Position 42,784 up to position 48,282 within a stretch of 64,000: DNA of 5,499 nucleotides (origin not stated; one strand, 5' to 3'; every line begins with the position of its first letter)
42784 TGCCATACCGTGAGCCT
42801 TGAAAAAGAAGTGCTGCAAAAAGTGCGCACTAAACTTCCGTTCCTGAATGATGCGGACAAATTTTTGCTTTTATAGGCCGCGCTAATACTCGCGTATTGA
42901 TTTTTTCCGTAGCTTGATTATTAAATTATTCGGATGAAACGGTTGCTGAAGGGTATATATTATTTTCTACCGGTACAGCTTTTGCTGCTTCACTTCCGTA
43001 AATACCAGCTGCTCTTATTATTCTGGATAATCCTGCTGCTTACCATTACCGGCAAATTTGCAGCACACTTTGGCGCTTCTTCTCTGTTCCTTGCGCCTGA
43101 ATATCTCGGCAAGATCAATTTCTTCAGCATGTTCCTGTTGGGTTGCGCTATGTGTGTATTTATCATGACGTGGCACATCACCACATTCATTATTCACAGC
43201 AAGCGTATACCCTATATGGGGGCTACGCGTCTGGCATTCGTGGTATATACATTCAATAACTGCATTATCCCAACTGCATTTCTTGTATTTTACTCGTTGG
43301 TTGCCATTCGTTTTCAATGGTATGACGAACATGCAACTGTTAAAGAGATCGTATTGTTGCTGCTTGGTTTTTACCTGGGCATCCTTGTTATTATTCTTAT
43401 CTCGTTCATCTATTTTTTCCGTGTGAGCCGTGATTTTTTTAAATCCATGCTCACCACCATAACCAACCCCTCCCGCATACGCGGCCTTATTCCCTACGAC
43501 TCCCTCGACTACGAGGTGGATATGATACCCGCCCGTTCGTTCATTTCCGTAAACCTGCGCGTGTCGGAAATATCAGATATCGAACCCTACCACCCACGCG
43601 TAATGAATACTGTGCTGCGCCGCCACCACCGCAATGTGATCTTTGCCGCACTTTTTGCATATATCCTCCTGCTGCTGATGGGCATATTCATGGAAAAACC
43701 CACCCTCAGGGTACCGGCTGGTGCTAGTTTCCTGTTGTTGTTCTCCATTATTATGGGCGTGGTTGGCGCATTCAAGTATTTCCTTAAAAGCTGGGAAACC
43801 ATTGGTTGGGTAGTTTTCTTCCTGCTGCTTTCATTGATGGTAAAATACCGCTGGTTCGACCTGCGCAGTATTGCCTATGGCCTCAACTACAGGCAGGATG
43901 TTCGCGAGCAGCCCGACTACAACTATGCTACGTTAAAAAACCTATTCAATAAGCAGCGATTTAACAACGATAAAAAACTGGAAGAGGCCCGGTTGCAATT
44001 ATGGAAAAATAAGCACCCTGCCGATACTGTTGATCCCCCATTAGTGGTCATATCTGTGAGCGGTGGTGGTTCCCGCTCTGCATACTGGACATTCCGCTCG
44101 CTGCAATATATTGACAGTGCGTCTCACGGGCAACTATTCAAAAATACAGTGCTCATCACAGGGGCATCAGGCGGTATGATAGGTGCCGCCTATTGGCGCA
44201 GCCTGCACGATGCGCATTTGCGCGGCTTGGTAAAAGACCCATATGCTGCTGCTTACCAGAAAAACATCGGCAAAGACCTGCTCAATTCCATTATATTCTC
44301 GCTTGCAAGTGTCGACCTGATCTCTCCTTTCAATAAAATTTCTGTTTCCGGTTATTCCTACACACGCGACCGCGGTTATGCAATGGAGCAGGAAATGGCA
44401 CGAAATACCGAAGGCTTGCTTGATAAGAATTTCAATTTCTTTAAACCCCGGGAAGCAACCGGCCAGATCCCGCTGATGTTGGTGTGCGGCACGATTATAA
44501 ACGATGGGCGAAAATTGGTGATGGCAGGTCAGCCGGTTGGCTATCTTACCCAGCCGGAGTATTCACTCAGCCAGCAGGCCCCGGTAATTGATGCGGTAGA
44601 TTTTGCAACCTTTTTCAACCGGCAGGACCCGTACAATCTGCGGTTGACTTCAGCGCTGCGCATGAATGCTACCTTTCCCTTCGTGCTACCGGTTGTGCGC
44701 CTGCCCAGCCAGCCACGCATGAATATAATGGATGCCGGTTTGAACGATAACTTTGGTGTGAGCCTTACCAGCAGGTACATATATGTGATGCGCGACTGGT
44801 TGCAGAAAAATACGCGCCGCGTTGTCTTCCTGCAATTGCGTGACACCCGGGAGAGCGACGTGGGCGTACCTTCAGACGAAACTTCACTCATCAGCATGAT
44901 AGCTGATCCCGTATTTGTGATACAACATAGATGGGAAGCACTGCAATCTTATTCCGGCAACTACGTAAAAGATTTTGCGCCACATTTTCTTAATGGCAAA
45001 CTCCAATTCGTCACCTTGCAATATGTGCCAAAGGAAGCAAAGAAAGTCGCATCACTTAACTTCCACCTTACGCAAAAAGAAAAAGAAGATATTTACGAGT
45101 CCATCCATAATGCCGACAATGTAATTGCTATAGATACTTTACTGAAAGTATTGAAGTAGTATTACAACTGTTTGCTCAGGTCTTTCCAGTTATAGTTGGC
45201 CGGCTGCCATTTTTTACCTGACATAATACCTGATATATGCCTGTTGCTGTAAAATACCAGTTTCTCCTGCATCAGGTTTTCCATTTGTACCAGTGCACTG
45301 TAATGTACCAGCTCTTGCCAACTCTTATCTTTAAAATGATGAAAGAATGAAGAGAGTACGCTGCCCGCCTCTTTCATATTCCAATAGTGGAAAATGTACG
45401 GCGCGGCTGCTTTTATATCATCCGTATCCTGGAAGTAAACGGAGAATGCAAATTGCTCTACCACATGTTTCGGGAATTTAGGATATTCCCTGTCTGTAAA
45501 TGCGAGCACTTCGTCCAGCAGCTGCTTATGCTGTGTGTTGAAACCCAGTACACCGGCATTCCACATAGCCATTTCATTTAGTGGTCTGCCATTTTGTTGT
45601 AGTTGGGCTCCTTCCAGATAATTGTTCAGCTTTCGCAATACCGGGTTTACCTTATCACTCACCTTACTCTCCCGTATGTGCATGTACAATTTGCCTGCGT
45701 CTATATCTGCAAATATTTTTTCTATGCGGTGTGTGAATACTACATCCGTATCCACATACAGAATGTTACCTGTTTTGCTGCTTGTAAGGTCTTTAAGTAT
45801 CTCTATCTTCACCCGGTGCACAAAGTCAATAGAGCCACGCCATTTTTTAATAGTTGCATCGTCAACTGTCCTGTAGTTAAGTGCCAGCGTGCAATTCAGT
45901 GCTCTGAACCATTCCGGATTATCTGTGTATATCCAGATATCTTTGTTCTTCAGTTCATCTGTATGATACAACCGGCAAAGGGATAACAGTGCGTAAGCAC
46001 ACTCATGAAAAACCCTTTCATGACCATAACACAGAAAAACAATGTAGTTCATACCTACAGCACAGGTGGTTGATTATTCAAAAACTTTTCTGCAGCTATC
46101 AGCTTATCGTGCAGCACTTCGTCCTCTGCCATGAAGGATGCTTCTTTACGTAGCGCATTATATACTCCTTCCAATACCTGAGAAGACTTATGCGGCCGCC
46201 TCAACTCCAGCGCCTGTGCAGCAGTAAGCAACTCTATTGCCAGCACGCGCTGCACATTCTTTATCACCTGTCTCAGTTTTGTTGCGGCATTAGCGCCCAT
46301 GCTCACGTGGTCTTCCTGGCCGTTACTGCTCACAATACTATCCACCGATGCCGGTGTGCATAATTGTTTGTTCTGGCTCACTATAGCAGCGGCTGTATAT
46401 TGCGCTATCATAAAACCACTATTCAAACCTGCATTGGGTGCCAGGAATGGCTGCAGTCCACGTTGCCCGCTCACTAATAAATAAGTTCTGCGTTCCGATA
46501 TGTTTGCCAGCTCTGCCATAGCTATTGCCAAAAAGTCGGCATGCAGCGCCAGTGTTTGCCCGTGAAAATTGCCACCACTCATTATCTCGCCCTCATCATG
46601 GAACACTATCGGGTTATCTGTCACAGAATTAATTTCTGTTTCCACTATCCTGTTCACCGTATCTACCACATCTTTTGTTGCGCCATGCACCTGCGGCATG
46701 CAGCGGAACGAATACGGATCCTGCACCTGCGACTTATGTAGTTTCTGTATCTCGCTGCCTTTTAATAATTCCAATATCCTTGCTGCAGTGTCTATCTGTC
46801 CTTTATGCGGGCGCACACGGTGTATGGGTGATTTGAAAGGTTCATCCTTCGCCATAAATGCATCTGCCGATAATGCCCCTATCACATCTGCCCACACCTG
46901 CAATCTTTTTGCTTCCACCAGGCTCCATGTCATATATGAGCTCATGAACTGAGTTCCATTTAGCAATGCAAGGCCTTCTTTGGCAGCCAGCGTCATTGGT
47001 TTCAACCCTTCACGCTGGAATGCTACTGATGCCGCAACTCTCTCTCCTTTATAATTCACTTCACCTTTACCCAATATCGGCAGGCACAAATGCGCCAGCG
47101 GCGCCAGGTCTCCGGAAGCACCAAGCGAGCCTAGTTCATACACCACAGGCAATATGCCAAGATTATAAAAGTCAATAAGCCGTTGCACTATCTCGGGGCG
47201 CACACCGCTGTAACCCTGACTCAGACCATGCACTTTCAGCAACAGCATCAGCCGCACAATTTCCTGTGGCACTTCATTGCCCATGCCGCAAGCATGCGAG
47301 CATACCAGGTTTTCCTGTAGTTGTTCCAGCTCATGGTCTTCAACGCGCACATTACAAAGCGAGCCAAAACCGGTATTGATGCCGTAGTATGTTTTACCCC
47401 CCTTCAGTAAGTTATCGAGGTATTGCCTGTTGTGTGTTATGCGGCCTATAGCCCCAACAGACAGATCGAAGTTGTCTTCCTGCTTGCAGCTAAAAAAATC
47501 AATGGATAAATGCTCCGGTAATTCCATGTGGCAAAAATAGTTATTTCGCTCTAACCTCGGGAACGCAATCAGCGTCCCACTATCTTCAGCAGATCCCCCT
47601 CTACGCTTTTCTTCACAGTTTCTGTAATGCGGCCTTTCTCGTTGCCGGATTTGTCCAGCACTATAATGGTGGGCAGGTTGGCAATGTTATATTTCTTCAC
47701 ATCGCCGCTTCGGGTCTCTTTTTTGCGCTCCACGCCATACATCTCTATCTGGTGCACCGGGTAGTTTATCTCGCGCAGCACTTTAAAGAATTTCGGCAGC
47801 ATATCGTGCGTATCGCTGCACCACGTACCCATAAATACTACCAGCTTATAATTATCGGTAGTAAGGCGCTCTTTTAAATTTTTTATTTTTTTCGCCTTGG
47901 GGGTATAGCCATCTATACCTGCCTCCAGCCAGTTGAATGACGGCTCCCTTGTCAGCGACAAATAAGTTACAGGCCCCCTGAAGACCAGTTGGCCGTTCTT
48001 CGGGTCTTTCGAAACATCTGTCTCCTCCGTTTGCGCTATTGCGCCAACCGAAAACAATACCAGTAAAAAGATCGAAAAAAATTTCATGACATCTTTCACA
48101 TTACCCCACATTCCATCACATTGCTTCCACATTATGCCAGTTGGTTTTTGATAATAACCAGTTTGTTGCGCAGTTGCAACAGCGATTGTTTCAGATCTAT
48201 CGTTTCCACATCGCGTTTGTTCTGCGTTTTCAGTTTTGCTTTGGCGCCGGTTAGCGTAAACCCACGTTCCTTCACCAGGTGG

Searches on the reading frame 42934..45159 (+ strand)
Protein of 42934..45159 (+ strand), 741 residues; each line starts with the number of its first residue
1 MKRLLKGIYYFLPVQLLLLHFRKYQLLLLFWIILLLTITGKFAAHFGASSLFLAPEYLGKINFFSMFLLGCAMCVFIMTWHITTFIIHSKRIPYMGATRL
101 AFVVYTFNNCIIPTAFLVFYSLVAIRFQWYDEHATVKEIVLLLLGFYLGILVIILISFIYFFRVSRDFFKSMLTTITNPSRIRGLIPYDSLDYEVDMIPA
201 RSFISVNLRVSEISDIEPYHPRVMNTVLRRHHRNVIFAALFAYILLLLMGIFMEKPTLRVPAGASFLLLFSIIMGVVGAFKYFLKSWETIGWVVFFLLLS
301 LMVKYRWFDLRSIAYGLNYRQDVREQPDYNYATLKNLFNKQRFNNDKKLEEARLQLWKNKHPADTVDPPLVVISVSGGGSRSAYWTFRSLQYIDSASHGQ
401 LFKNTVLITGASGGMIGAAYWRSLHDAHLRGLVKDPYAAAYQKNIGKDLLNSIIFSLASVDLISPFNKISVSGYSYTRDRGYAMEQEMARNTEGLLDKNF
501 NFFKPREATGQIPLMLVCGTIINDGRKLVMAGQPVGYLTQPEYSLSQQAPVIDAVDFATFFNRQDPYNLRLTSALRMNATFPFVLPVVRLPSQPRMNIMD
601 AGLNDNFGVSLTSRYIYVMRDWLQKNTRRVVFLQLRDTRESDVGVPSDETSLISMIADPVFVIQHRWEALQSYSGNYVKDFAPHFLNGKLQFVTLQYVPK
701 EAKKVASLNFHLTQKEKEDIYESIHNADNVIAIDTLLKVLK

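Call 37: search_protein_families(library=pfam, proteins=[window:42934-45159:+], max_evalue=0.00001)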
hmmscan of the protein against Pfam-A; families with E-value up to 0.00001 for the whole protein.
window:42934-45159:+ (741 aa): 1 family
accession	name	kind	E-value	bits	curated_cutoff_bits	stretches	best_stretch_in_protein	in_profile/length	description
PF01734.28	Patatin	-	1.7e-07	32.1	27.7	1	374-609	2-187/191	Patatin-like phospholipase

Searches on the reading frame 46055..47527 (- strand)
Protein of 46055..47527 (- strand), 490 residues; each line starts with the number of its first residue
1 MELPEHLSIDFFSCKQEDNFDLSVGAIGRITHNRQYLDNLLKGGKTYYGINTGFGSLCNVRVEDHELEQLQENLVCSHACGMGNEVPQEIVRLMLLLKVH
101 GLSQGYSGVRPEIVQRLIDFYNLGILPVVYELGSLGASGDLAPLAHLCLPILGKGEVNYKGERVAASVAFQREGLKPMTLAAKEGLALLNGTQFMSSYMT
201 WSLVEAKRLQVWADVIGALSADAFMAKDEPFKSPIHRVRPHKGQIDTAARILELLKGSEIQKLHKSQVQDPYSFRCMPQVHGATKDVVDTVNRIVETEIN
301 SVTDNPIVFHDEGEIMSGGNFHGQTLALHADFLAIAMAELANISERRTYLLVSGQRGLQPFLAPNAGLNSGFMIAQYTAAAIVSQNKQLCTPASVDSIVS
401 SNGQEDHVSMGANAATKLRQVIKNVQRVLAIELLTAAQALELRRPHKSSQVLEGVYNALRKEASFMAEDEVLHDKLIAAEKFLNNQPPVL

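Call 6: search_protein_families(library=ncbifam, proteins=[window:46055-47527:-])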
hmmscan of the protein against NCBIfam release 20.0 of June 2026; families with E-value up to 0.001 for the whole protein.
window:46055-47527:- (490 aa): 8 families
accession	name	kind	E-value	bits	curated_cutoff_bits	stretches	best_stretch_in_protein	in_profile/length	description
NF006871.0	PRK09367.1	subfamily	4.6e-194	645.8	524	1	16-485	22-494/505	histidine ammonia-lyase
TIGR01225.1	hutH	equivalog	4.5e-188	625.8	539.15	1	16-485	19-491/506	histidine ammonia-lyase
NF053541.1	FlxA_rubin_TAL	equivalog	1.3e-108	363.6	700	1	16-484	12-497/498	flexirubin biosynthesis tyrosine ammonia-lyase FlxA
TIGR04475.1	Phe_D_beta_mut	equivalog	1.9e-108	363.4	800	1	19-476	24-502/510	phenylalanine aminomutase (D-beta-phenylalanine forming)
TIGR03832.1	Tyr_2_3_mutase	equivalog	4.7e-107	358.6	501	1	18-476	19-500/507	tyrosine 2,3-aminomutase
NF041222.1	BagA_FevW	exception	1.5e-81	274.7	1000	1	15-477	19-508/529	bagremycin/ferroverdin biosynthesis tyrosine ammonia-lyase BagA/FevW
TIGR01226.1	phe_am_lyase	equivalog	3.7e-65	220.5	519.15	1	27-470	63-530/680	phenylalanine ammonia-lyase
TIGR04473.1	taxol_Phe_23mut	exception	1.6e-46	158.9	1250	1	42-464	74-519/687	phenylalanine aminomutase (L-beta-phenylalanine forming)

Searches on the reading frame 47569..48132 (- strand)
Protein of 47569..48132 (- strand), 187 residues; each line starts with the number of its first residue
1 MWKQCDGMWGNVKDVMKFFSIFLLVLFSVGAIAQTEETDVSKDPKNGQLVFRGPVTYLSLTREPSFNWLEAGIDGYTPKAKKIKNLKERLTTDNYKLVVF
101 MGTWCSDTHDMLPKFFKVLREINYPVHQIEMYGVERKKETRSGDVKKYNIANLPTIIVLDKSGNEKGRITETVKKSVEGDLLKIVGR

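Call 6: search_protein_families(library=ncbifam, proteins=[window:47569-48132:-])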
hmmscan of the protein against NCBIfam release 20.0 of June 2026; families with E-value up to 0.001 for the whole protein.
window:47569-48132:- (187 aa): 2 families
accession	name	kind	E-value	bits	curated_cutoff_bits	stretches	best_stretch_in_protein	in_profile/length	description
TIGR01126.1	pdi_dom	equivalog_domain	6.7e-06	26.3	107.2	1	84-164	4-83/105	protein disulfide-isomerase domain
TIGR01068.1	thioredoxin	equivalog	1.1e-05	25.5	96.8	1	84-171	4-86/101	thioredoxin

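Call 47: search_protein_families(library=pfam, proteins=[window:47569-48132:-], max_evalue=0.001)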
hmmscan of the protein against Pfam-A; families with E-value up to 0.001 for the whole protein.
window:47569-48132:- (187 aa): 3 families
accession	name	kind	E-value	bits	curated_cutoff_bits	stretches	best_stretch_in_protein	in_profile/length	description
PF00085.26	Thioredoxin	-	2.3e-06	28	23.5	1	84-174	8-93/103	Thioredoxin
PF14595.12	Thioredoxin_9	-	7.1e-06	26.4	25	1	85-172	34-117/129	Thioredoxin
PF13905.12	Thioredoxin_8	-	0.00081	20.1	27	0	130-164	59-93/94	Thioredoxin-like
